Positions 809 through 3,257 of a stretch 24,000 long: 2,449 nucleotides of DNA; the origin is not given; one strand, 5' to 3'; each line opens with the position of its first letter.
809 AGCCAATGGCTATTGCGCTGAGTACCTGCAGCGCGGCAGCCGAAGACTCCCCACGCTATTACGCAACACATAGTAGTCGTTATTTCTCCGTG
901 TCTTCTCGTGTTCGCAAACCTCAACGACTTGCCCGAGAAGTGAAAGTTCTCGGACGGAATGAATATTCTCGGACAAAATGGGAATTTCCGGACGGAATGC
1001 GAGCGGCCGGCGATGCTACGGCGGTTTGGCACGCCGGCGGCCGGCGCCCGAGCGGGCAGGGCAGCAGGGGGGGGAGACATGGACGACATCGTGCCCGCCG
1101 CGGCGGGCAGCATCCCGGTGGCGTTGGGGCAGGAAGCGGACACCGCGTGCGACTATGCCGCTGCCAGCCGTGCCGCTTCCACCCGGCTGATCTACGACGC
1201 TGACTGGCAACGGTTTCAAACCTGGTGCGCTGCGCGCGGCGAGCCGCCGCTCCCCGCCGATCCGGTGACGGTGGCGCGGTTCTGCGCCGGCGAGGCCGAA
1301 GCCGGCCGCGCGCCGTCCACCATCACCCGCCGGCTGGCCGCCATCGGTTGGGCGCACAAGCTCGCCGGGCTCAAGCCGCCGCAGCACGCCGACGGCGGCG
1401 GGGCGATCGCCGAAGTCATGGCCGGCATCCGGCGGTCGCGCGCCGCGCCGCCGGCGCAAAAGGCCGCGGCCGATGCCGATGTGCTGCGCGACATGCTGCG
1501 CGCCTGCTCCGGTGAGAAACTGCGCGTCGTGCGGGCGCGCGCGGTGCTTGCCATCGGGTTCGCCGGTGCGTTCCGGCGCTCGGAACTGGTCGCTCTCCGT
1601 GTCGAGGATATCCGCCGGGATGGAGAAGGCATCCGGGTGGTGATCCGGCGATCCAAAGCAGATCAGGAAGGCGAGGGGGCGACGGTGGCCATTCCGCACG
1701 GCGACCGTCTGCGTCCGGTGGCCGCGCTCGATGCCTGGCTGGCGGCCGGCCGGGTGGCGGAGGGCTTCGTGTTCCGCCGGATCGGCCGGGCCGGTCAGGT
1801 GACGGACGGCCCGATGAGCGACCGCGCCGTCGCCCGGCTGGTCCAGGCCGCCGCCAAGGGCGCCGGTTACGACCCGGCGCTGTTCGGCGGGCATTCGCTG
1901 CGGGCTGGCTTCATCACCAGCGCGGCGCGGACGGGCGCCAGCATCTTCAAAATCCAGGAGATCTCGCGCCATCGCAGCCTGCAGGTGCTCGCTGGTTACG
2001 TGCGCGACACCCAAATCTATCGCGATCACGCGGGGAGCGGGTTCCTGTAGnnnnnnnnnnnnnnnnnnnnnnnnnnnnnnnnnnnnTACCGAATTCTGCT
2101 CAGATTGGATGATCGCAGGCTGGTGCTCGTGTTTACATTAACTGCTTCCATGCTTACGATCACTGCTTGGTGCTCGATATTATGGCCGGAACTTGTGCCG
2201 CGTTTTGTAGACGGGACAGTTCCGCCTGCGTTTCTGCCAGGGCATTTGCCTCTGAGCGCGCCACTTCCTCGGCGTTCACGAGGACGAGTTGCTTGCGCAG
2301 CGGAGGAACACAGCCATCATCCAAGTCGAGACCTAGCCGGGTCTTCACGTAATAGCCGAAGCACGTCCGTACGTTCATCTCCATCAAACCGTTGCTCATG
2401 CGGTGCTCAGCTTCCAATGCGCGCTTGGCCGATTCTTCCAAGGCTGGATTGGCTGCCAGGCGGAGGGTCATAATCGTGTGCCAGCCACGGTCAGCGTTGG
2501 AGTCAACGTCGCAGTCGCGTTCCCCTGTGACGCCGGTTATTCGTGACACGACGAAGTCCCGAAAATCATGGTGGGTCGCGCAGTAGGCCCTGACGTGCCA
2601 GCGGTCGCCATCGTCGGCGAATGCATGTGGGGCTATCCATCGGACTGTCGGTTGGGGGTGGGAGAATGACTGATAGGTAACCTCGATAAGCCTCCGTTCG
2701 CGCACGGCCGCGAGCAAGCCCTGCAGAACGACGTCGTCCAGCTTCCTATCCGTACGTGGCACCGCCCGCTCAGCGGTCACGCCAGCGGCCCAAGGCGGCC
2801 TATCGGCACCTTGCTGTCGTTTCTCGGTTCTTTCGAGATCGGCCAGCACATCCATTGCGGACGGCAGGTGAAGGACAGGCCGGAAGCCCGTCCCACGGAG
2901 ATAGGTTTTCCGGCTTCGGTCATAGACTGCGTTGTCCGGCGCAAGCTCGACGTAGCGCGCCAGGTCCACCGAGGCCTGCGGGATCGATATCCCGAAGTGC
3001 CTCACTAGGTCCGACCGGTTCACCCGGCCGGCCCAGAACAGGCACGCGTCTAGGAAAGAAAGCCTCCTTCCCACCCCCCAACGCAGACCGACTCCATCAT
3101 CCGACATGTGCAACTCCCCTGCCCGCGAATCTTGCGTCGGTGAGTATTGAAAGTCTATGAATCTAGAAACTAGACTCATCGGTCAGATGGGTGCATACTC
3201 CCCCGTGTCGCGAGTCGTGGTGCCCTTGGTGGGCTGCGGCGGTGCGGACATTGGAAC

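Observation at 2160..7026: WYL-controlled bacterial ubiquitin-like conjugation (Bil-type) operon with a fifth, HEPN gene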

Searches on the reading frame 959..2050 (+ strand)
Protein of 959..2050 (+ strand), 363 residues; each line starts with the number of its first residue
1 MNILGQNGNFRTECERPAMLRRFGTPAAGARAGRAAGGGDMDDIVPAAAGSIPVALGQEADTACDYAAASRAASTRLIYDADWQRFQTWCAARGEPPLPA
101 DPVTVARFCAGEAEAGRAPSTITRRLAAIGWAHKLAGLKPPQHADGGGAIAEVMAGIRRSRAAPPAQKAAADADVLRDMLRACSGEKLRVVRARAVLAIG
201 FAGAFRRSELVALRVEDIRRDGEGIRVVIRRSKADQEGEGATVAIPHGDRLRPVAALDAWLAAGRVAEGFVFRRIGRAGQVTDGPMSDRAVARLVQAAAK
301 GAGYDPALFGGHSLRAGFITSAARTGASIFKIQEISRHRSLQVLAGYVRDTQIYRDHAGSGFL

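Call 3: search_protein_families(library=pfam, proteins=[window:959-2050:+], max_evalue=0.01)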
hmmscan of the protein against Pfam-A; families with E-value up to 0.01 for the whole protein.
window:959-2050:+ (363 aa): 1 family
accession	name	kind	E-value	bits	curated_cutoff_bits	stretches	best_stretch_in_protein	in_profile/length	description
PF00589.27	Phage_integrase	-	6.5e-14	52.5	27.1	1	173-351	5-169/172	Phage integrase family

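Call 4: search_protein_families(library=padloc, proteins=[window:959-2050:+], max_evalue=0.01)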
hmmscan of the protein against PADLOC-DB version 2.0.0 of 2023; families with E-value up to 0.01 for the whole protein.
window:959-2050:+ (363 aa): 0 families

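Call 8: search_protein_families(library=ncbifam, proteins=[window:959-2050:+], max_evalue=0.01)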
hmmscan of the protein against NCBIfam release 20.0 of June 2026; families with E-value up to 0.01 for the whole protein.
window:959-2050:+ (363 aa): 6 families
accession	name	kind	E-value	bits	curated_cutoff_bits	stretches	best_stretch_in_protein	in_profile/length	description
NF001399.0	PRK00283.1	subfamily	6.5e-13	48.6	279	1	72-342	23-275/300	tyrosine recombinase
TIGR02225.1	recomb_XerD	equivalog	1e-12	48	329.6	1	70-343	12-267/290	site-specific tyrosine recombinase XerD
TIGR02224.1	recomb_XerC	equivalog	8.7e-11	41.7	335.15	1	71-347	13-274/295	tyrosine recombinase XerC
NF040815.2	recomb_XerA_Arch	equivalog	9.9e-11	41.7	220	1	155-348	82-252/263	site-specific tyrosine recombinase/integron integrase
NF002331.0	PRK01287.1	subfamily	0.0011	18.1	371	1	177-341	148-303/365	site-specific tyrosine recombinase XerC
TIGR02249.1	integrase_gron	subfamily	0.002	17.5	265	0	277-342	228-292/315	integron integrase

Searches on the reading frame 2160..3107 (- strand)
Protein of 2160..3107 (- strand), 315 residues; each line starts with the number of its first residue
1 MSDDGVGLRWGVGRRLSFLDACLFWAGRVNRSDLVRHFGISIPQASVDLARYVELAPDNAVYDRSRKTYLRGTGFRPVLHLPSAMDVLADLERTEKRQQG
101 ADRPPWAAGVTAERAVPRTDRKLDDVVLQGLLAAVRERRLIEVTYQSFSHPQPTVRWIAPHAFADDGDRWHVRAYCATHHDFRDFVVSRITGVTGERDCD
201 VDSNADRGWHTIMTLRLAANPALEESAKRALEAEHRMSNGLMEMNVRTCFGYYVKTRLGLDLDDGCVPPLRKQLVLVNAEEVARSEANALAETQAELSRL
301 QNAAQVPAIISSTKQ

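Call 3: search_protein_families(library=pfam, proteins=[window:2160-3107:-], max_evalue=0.01)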
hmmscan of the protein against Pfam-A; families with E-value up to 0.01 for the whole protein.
window:2160-3107:- (315 aa): 1 family
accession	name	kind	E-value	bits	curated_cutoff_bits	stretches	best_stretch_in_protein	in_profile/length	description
PF13280.12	WYL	-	1.5e-13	51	21.8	1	127-194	2-69/70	WYL domain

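Call 4: search_protein_families(library=padloc, proteins=[window:2160-3107:-], max_evalue=0.01)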
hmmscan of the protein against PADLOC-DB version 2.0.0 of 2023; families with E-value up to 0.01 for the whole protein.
window:2160-3107:- (315 aa): 2 families
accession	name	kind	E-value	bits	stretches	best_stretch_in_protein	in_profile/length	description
PDLC01457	WYL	-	4.4e-14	50.6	1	109-194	108-192/229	"CAS-I,CAS-II,CAS-III,CAS-IV,CAS-V,CAS-VI; associated_signaling"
PDLC01652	WYL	-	9.9e-11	40.2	1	125-222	17-105/162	"CAS-I,CAS-II,CAS-III,CAS-IV,CAS-V,CAS-VI; associated_signaling"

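Call 8: search_protein_families(library=ncbifam, proteins=[window:2160-3107:-], max_evalue=0.01)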
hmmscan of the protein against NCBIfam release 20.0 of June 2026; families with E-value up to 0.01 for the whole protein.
window:2160-3107:- (315 aa): 0 families

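Call 10: search_solved_structures(query=window:2160-3107:-, max_evalue=1, show_alignments=1)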
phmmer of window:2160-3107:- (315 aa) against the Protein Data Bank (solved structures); distinct sequences matched with E-value up to 1: 9.
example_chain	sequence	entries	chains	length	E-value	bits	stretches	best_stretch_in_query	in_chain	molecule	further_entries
9c5g_A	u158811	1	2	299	9.6e-53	182.5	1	10-302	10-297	CapW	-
7tb5_A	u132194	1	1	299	5.9e-47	163.5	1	6-282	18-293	WYL domain-containing protein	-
7tb6_A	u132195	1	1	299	1.7e-46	162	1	7-283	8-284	S. maltophilia CapW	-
7t8k_A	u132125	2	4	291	1.9e-30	109.3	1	15-258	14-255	BrxR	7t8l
7qfz_A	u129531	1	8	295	2e-29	105.9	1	13-265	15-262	WYL domain-containing protein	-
7p5x_AY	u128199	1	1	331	0.011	18.1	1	107-193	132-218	Transcriptional regulator-like protein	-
9fnd_X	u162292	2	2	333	0.012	18.1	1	107-193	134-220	Transcriptional regulator-like protein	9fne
6sj9_A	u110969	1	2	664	0.089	15.1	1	130-193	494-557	Proteasome accessory factor B/C (PafBC)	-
5wb8_B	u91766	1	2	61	0.26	13.6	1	161-199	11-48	Epigen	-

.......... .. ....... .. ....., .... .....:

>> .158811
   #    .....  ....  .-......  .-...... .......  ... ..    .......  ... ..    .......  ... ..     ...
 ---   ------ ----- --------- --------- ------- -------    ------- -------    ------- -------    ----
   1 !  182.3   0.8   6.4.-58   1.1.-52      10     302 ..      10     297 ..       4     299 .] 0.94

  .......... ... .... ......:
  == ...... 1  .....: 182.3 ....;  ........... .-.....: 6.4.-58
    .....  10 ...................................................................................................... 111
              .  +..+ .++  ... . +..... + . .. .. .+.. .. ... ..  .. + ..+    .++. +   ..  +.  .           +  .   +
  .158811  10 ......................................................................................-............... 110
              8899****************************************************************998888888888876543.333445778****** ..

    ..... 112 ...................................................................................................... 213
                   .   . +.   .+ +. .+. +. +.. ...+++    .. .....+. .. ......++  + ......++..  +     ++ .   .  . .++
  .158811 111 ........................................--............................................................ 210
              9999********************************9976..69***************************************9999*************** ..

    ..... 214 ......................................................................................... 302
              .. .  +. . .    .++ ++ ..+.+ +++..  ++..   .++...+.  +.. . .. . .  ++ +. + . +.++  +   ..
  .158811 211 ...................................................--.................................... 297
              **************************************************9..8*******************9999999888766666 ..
